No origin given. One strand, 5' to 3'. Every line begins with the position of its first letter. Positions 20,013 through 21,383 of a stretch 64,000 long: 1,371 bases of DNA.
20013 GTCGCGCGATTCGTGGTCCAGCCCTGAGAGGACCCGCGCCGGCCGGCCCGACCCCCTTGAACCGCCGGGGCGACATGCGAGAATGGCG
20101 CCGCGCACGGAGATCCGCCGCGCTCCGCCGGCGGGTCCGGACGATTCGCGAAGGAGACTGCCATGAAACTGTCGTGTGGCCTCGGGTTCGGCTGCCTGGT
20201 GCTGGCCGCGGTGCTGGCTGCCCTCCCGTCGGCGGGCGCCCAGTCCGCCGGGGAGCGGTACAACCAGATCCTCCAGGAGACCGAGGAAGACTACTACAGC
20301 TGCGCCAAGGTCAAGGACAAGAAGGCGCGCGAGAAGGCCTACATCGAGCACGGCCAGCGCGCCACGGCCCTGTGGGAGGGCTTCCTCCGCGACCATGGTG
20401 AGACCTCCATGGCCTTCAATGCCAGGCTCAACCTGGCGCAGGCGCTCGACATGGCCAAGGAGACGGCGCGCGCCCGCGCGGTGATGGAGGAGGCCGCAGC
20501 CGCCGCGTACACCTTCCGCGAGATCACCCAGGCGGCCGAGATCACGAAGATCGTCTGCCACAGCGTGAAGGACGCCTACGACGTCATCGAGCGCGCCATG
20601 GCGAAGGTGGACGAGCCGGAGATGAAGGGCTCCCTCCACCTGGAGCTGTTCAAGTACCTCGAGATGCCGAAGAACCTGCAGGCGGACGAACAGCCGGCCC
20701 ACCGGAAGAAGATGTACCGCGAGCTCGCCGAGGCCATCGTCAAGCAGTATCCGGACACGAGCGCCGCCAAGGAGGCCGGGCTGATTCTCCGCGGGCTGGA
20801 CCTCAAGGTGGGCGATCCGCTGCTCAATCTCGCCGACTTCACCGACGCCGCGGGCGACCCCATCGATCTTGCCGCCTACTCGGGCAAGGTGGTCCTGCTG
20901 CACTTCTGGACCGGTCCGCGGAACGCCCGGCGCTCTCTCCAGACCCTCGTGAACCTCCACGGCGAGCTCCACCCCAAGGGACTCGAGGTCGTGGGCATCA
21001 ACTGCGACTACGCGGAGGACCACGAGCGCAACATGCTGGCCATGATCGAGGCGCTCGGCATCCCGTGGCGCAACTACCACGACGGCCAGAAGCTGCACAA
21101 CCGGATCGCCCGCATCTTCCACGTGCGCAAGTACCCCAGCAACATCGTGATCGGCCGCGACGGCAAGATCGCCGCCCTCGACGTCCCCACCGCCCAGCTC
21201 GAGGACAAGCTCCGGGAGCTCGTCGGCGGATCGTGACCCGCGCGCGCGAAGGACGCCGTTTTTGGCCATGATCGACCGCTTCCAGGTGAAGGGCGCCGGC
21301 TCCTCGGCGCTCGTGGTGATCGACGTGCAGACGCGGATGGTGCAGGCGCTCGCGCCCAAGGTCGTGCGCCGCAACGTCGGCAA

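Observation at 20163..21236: Two secreted TlpA-like thioredoxin-fold paralogues that have both lost the CxxC active site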

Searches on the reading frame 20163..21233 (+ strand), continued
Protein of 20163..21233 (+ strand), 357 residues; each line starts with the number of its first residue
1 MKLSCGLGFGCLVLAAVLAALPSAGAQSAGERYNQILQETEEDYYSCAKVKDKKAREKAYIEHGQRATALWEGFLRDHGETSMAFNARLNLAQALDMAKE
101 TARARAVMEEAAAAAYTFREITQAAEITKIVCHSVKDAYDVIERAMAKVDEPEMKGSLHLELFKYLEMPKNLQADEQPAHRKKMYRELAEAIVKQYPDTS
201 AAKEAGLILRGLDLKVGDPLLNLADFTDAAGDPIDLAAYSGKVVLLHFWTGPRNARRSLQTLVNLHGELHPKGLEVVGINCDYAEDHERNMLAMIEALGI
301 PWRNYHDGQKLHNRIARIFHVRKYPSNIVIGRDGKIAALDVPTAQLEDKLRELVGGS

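Call 49: find_encoding_contigs(protein=P0112, flank=6000, max_places=2)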
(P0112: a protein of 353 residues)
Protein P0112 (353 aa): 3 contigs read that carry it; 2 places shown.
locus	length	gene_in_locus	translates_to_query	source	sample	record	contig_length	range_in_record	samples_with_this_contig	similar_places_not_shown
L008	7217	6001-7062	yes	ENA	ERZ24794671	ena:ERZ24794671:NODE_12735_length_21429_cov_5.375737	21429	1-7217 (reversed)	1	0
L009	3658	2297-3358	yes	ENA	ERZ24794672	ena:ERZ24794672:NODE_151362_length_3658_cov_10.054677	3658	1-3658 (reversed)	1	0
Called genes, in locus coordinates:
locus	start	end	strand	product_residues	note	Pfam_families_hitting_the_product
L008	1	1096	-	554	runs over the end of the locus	PF01266:DAO (faint), PF07992:Pyr_redox_2, PF13450:NAD_binding_8 (faint), PF13738:Pyr_redox_3, PF00070:Pyr_redox, PF02852:Pyr_redox_dim, PF00581:Rhodanese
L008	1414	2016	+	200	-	-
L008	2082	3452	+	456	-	-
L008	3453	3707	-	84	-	PF00550:PP-binding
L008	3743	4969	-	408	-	PF00109:ketoacyl-synt, PF02801:Ketoacyl-synt_C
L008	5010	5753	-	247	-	PF00106:adh_short, PF23441:SDR, PF08659:KR, PF13561:adh_short_C2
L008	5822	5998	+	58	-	-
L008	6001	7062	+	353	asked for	PF00578:AhpC-TSA, PF08534:Redoxin, PF00085:Thioredoxin (faint), PF13905:Thioredoxin_8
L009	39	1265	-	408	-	PF00109:ketoacyl-synt, PF02801:Ketoacyl-synt_C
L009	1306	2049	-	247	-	PF00106:adh_short, PF23441:SDR, PF08659:KR, PF13561:adh_short_C2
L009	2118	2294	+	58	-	-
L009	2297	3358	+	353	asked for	PF00578:AhpC-TSA, PF08534:Redoxin, PF00085:Thioredoxin (faint), PF13905:Thioredoxin_8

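Call 50: find_encoding_contigs(protein=P0007, flank=6000, max_places=2)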
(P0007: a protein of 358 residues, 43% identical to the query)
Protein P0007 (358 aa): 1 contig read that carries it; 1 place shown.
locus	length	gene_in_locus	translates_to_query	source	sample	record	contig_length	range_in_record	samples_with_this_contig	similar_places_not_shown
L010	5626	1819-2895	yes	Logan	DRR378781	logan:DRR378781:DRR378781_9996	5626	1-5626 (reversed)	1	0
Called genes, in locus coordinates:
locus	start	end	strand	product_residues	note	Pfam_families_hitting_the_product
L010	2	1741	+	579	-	?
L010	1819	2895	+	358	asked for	PF00578:AhpC-TSA (weak)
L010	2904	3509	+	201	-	PF00857:Isochorismatase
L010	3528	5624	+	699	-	?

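Call 52: find_related_loci(query=A1, collection=genome_contigs, flank=8000)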
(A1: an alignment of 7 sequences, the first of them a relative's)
Query A1 (357 aa) in genome_contigs; peptide patterns used: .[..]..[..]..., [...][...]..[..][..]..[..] (x = any residue, [..] = any of these).
69 stretches matched a pattern; 8 encode a relative of the query (tblastn E <= 1e-3); 8 distinct loci.
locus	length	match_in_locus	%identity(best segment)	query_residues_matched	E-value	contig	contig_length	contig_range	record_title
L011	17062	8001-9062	45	11-355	1e-93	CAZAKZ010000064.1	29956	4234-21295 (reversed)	MAG TPA_asm: uncultured Planctomycetota bacterium isolate binchicken_co97_335 genome assembly, contig: NODE_6229_length_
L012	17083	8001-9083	40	4-357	2e-76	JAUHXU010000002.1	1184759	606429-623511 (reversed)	MAG: bacterium isolate 3_bin.21 NODE_4_length_1184759_cov_6.740879, whole genome shotgun sequence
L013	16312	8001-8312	34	229-337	1e-9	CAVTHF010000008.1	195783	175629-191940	MAG: uncultured Acidobacteriota bacterium isolate MFD06085.bin.1.183 genome assembly, contig: contig_25985, whole genome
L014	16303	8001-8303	33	231-336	2e-9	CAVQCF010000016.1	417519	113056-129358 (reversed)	MAG: uncultured Acidobacteriaceae bacterium isolate MFD01138.bin.1.98 genome assembly, contig: contig_26960, whole genom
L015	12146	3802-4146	32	216-336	2e-9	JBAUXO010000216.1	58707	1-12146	MAG: Candidatus Sulfotelmatobacter sp. isolate MFD09282_ilm_asm_bin26 k127_71773, whole genome shotgun sequence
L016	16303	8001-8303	34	231-336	2e-9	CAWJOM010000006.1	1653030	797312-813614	MAG: uncultured Acidobacteriaceae bacterium isolate MFD04434.bin.1.39 genome assembly, contig: contig_25596, whole genom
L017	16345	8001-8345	32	216-336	2e-9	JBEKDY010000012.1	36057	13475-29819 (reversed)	MAG: Candidatus Sulfotelmatobacter sp. isolate SPRUCE 194 SPRUCE_194_12, whole genome shotgun sequence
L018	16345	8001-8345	32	216-336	4e-9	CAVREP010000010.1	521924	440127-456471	MAG: uncultured Acidobacteriota bacterium isolate MFD10071.bin.1.134 genome assembly, contig: contig_24253, whole genome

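Call 83: find_encoding_contigs(protein=P0120, flank=5000, max_places=1)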
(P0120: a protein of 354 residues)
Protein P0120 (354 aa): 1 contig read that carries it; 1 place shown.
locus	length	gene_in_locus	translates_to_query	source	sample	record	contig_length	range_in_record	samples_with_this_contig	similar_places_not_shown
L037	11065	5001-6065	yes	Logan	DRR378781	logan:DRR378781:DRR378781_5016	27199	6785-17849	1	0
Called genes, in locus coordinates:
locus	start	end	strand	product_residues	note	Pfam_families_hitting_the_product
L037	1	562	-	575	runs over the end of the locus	PF13231:PMT_2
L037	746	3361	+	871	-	PF00496:SBP_bac_5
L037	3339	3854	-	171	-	-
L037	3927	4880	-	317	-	-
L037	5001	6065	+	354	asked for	PF08534:Redoxin, PF00578:AhpC-TSA (weak), PF13905:Thioredoxin_8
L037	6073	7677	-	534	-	PF03065:Glyco_hydro_57, PF09210:BE_C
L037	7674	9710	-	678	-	PF08323:Glyco_transf_5, PF00534:Glycos_transf_1, PF13692:Glyco_trans_1_4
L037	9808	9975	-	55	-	-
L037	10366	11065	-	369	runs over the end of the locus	PF13580:SIS_2 (faint), PF01380:SIS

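Call 84: find_encoding_contigs(protein=P0116, flank=5000, max_places=1)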
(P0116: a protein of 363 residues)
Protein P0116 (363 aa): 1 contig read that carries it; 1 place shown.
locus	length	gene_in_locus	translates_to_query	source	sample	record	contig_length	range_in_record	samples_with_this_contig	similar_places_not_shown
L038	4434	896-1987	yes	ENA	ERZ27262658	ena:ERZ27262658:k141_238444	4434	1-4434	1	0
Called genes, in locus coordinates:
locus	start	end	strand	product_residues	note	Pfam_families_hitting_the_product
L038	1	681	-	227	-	?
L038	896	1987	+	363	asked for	PF00255:GSHPx (weak), PF00578:AhpC-TSA, PF08534:Redoxin, PF00085:Thioredoxin (weak), PF13905:Thioredoxin_8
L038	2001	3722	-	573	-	-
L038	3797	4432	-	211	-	?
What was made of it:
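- Closest known: CxxC-bearing members of the same architecture family. Different: They keep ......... and are not next to GT-C genes (calls 49, 84).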

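Call 85: find_encoding_contigs(protein=P0176, flank=5000, max_places=1)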
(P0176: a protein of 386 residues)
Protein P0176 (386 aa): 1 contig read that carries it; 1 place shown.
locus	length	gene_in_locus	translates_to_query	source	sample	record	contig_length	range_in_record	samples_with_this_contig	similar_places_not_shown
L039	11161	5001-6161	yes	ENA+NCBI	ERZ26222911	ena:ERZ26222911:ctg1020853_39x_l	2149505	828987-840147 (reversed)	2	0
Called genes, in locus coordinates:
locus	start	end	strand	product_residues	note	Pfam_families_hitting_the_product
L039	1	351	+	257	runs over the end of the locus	PF13489:Methyltransf_23, PF05175:MTS (weak), PF13847:Methyltransf_31, PF08241:Methyltransf_11, PF08242:Methyltransf_12, PF13649:Methyltransf_25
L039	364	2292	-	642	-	PF00025:Arf (faint), PF00512:HisKA, PF02518:HATPase_c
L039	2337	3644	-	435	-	-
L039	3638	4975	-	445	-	PF02463:SMC_N (faint), PF00005:ABC_tran, PF00931:NB-ARC (faint), PF01637:ATPase_2 (faint), PF13304:AAA_21, PF00005:ABC_tran, PF13191:AAA_16 (weak), PF13401:AAA_22 (weak), +23 more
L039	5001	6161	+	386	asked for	PF00578:AhpC-TSA, PF13905:Thioredoxin_8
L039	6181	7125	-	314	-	-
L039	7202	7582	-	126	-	PF01042:Ribonuc_L-PSP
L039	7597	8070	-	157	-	PF01467:CTP_transf_like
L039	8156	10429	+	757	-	PF03772:Competence, PF00753:Lactamase_B (faint), PF12706:Lactamase_B_2 (weak)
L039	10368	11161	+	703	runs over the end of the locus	PF10459:Peptidase_S46, PF00089:Trypsin (faint), PF13365:Trypsin_2 (faint)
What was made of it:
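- Other members of the architecture family, active or dead, are not next to GT-C genes (calls 49, 83-85).
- Tried and rejected: Contexts of other family members (P0112, P0116, P0120, P0176): no GT-C adjacency (calls 49, 83-85).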

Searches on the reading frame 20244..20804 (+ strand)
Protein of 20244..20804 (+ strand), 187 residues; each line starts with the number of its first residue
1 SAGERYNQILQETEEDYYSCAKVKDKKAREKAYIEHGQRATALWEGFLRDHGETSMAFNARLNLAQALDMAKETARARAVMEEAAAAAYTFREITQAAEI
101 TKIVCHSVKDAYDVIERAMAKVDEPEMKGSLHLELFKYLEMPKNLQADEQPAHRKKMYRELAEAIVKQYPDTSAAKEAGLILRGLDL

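Call 65: search_solved_structures(query=A5, max_evalue=10)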
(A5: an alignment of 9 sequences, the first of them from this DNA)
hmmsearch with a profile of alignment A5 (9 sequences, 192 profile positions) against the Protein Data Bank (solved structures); distinct sequences matched with E-value up to 10: 8.
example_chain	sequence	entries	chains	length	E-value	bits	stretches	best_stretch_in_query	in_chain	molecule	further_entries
6g5s_A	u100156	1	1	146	5.5e-05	26.4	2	160-190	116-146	Cell division coordinator CpoB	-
4y6w_A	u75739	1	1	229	0.00031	23.9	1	66-98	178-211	NaB(AB)3ACb - light chain TPR-like repeats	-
2xev_A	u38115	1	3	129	0.0065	19.6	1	160-191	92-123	YBGF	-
4y6c_A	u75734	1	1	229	0.012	18.7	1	66-98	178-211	ANSERINA PUTATIVE KINESIN LIGHT chain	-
3efz_A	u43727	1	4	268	0.4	13.8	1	25-99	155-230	14-3-3 protein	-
9m0n_A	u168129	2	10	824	0.92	12.6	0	24-130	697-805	Tetratricopeptide repeat protein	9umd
5vlx_A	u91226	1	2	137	1.3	12.1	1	49-112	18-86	Dehaloperoxidase B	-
7wzb_B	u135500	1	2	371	4.1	10.5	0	63-107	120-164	Lipopolysaccharide assembly protein B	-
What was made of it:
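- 20247..20798 (+): TPR-like helical N-domain of protein 1 (aa 29-212, 9 helices). A profile of the N-domain hits the CpoB/YbgF TPR domain 6g5s at E = 5.5e-5, TPR-like repeats 4y6w at 3e-4 and 2xev at 0.0065 (call 65).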
